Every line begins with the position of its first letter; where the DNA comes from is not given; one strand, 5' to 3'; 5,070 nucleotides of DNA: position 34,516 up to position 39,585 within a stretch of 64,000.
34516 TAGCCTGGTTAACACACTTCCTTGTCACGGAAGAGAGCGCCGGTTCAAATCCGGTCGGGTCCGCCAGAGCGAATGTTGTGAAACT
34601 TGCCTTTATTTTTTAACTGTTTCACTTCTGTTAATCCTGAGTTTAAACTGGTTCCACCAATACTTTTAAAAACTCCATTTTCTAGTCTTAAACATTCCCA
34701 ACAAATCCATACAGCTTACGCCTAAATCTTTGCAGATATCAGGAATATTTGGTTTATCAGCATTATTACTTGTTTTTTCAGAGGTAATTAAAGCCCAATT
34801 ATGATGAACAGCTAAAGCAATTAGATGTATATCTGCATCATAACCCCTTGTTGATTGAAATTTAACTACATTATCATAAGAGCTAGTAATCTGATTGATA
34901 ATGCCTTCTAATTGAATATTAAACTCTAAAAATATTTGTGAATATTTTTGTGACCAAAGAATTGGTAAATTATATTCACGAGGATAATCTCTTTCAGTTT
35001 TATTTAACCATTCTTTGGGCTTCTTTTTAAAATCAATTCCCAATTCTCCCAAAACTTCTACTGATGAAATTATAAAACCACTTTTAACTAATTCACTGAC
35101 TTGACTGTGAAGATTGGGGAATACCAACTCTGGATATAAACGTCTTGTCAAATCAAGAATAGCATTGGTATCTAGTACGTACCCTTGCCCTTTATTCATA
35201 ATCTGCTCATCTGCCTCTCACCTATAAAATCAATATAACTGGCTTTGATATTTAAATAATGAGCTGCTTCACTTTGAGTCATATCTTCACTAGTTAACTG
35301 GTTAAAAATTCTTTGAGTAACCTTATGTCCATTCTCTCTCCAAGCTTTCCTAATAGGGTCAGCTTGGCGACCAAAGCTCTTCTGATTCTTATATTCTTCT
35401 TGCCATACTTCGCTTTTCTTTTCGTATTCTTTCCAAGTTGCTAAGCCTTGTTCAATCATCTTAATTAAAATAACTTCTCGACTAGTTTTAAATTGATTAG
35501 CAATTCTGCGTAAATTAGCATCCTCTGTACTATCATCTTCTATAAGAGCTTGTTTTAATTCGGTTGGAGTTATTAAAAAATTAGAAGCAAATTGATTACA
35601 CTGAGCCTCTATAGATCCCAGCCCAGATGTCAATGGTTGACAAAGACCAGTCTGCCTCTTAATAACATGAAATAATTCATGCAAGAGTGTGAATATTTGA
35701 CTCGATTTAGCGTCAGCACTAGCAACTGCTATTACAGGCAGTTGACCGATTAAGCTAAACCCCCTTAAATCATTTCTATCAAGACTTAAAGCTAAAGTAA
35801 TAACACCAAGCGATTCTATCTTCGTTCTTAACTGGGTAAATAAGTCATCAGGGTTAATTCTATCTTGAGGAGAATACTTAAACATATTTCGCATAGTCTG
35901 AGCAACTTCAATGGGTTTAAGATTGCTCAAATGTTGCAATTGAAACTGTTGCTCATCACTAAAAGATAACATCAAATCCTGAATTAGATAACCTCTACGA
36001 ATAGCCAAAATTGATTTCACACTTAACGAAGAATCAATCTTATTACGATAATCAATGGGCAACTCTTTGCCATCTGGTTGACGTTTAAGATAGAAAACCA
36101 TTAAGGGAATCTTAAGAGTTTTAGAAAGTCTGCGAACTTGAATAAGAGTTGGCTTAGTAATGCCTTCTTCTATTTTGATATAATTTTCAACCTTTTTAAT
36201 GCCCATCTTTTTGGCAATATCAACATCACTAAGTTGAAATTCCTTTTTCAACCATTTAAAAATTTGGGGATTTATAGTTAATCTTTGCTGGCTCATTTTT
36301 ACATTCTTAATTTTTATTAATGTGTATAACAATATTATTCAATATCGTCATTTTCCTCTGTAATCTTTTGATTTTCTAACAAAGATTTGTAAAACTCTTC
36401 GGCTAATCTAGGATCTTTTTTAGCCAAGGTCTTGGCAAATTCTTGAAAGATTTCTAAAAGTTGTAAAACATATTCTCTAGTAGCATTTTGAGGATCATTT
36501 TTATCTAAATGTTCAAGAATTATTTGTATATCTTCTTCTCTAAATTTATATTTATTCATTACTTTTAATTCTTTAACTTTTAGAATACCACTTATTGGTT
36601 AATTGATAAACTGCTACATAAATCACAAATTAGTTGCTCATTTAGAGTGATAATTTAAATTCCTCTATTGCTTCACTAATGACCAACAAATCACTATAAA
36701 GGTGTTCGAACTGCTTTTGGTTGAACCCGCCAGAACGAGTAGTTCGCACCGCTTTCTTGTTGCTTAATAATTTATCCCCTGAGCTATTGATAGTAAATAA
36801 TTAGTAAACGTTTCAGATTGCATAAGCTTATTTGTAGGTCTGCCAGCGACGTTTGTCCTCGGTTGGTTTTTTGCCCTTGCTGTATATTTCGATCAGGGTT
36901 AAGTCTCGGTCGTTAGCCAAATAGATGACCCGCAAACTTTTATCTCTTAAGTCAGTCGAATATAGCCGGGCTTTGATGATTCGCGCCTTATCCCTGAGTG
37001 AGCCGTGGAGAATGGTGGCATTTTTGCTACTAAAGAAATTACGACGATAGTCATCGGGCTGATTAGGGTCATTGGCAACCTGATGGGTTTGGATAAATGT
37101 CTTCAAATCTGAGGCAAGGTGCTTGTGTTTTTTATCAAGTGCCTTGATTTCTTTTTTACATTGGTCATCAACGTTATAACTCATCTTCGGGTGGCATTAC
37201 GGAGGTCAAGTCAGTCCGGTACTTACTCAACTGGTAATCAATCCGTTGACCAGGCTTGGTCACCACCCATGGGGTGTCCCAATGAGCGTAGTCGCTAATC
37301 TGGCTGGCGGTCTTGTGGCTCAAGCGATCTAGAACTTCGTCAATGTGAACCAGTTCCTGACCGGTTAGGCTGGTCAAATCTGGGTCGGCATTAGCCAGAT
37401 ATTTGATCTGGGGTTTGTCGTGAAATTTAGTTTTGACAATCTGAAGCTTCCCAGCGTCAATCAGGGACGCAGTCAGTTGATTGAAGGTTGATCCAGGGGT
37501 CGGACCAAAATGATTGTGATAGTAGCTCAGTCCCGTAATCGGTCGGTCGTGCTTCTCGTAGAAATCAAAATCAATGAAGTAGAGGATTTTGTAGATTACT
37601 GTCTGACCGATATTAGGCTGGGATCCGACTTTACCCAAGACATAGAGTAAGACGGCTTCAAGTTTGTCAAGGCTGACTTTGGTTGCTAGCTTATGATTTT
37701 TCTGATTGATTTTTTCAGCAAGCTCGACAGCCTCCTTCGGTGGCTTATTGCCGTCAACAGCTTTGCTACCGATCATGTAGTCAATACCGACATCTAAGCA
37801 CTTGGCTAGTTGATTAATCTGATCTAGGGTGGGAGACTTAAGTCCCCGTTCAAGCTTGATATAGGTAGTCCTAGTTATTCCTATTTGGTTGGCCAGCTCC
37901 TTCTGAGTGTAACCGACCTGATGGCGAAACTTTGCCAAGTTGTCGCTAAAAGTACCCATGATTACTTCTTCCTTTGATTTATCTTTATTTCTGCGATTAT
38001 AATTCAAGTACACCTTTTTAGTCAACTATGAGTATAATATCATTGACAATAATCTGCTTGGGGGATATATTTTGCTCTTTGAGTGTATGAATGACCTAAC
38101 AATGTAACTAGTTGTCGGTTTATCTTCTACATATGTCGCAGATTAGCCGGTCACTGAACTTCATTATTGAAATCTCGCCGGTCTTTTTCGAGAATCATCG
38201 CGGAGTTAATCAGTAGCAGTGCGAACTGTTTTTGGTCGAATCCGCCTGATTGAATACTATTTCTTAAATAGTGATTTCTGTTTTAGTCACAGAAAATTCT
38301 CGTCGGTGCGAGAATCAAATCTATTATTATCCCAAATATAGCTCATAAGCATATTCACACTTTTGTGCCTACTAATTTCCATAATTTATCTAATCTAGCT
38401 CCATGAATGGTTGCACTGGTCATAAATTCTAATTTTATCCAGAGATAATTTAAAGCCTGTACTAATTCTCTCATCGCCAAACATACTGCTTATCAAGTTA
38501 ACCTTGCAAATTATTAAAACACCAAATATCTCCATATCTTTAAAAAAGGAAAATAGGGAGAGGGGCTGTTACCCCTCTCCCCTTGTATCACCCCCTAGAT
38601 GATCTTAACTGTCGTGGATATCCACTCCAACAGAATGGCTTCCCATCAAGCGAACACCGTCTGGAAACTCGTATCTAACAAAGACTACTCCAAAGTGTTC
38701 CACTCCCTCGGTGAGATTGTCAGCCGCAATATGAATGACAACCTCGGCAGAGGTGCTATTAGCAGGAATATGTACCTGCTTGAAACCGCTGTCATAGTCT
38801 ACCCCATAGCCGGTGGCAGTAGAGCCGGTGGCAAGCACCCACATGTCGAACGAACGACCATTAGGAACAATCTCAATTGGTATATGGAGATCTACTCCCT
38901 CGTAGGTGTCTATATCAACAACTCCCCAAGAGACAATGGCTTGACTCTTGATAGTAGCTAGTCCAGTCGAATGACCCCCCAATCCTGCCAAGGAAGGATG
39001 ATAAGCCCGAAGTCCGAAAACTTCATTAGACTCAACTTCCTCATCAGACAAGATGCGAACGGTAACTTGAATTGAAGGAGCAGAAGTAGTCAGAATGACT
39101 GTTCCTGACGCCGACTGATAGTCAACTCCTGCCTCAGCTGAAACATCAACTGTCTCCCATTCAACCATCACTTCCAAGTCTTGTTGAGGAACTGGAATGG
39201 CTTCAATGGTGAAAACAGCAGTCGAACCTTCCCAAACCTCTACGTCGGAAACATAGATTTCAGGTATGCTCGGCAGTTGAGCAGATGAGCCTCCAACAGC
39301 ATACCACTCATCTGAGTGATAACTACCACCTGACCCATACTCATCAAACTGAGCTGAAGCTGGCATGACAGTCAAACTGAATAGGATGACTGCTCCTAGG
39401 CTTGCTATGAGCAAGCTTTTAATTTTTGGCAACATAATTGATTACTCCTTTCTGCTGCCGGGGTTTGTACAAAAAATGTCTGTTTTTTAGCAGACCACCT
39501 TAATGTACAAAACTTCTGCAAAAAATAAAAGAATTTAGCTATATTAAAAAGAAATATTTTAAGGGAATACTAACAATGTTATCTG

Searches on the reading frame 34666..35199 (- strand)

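Call 32: search_protein_families(library=pfam, proteins=[window:34666-35199:-], max_evalue=0.001)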
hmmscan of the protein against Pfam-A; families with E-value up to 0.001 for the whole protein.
window:34666-35199:- (177 aa): 2 families
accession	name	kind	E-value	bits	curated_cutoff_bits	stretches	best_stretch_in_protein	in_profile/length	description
PF14367.12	DUF4411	-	5.3e-25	88.5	23.5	1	7-177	1-159/159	Domain of unknown function (DUF4411)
PF01850.27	PIN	-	0.00032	21.8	23.6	0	7-142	1-112/120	PIN domain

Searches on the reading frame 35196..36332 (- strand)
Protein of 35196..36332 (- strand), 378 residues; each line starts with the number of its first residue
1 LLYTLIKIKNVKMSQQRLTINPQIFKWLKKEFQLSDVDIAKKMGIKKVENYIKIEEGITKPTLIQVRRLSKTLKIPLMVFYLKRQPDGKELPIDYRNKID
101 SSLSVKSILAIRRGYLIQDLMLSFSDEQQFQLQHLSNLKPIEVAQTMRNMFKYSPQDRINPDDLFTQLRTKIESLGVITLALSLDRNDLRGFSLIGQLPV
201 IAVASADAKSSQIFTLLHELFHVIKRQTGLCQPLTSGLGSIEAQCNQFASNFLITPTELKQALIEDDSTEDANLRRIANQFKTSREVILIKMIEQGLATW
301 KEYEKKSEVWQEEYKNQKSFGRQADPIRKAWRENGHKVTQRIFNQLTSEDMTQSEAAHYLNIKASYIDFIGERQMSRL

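Call 32: search_protein_families(library=pfam, proteins=[window:35196-36332:-], max_evalue=0.001)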
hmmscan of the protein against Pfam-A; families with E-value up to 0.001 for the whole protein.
window:35196-36332:- (378 aa): 2 families
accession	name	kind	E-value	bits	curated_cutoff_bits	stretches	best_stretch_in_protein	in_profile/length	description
PF06114.19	Peptidase_M78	-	2.1e-13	50.6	22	1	173-290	2-120/123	IrrE N-terminal-like domain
PF01381.28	HTH_3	-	1.8e-07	31.5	23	1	26-77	2-52/55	Helix-turn-helix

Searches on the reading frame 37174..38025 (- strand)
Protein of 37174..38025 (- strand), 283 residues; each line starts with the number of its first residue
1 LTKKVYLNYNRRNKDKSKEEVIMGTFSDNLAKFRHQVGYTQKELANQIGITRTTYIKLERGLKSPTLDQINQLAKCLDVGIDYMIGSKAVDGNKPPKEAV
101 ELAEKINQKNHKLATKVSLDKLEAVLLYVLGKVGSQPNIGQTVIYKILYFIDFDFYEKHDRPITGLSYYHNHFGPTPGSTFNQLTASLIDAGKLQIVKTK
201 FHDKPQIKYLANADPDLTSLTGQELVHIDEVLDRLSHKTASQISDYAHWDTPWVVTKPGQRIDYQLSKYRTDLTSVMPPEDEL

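Call 32: search_protein_families(library=pfam, proteins=[window:37174-38025:-], max_evalue=0.001)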
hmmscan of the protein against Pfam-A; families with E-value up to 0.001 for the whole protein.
window:37174-38025:- (283 aa): 5 families
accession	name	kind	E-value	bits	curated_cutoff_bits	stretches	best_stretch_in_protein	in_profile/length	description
PF13274.11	SocA_Panacea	-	4.6e-16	60.2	25.7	1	145-253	2-112/113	Antitoxin SocA-like, Panacea domain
PF01381.28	HTH_3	-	3.9e-13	49.7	23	1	30-83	1-54/55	Helix-turn-helix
PF13560.12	HTH_31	-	1.3e-07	32.3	27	1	28-79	4-56/64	Helix-turn-helix domain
PF12844.13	HTH_19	-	7.5e-07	29.4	30.2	1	29-80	3-54/64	Helix-turn-helix domain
PF13443.12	HTH_26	-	1.5e-05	25.6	22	1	29-81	1-54/63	Cro/C1-type HTH DNA-binding domain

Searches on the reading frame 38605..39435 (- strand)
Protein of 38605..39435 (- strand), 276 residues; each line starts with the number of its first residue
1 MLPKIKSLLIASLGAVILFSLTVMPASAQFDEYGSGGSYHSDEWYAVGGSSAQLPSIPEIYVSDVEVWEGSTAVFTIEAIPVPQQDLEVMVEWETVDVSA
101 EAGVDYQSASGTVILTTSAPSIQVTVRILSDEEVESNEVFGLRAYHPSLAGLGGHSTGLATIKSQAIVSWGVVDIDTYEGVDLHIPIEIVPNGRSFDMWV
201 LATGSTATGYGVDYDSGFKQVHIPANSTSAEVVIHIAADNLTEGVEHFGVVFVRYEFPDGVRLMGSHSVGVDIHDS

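Call 32: search_protein_families(library=pfam, proteins=[window:38605-39435:-], max_evalue=0.001)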
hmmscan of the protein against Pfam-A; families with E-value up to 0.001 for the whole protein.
window:38605-39435:- (276 aa): 1 family
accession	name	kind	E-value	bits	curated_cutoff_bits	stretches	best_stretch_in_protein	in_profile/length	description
PF03160.20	Calx-beta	-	1.7e-15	57.5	27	1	66-143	16-93/119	Calx-beta domain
